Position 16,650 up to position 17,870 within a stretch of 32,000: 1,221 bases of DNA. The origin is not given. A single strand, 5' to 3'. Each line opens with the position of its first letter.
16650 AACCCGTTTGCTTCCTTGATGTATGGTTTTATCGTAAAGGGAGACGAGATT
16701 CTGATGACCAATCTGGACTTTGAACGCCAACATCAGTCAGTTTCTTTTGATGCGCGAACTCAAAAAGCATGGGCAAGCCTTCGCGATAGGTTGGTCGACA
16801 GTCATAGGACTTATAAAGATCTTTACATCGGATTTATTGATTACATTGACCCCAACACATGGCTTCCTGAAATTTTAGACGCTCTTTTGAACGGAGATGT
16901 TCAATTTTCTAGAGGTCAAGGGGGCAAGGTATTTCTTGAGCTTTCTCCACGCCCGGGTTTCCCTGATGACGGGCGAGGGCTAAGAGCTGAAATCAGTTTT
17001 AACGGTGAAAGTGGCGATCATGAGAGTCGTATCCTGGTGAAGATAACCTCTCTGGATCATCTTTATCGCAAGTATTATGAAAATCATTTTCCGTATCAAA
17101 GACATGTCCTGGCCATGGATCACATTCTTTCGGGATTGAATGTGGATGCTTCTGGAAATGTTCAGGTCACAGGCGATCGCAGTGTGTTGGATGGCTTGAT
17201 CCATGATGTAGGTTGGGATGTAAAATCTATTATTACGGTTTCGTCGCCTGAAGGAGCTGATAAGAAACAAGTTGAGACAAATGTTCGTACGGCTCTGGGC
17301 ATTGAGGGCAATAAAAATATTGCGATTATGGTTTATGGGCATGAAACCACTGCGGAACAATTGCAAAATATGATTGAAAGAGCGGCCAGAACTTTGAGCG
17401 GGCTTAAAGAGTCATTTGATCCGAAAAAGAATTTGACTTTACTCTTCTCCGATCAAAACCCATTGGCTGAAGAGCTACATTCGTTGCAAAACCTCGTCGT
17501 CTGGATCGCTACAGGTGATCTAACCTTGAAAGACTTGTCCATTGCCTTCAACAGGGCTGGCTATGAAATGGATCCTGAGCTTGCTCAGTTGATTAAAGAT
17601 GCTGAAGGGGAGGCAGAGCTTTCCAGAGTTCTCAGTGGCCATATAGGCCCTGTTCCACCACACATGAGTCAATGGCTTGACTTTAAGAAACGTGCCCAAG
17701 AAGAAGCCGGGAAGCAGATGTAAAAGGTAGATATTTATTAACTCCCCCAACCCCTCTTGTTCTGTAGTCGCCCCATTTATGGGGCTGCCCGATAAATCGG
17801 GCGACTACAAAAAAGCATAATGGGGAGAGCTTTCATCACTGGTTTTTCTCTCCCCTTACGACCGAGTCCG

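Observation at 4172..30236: Two paralogous giant membrane proteins with a shared head and tail and different enzyme cargo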

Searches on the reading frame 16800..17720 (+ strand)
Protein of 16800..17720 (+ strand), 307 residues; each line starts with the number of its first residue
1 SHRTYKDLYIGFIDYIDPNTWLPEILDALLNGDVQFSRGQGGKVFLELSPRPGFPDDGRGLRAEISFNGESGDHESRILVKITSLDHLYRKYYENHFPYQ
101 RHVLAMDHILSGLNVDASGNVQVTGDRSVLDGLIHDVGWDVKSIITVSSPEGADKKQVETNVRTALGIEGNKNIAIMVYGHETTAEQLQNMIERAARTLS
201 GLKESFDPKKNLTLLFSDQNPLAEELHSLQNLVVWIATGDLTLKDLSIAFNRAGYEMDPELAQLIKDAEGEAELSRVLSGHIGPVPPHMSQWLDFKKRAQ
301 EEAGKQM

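Call 7: search_protein_families(library=pfam, proteins=[window:16800-17720:+], max_evalue=10)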
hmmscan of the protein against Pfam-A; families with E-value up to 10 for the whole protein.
window:16800-17720:+ (307 aa): 1 family
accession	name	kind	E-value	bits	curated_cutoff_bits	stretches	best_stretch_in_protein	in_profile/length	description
PF25443.1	ANG-1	-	0.091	13.4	28.5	1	185-232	55-103/105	ANG-1-like domain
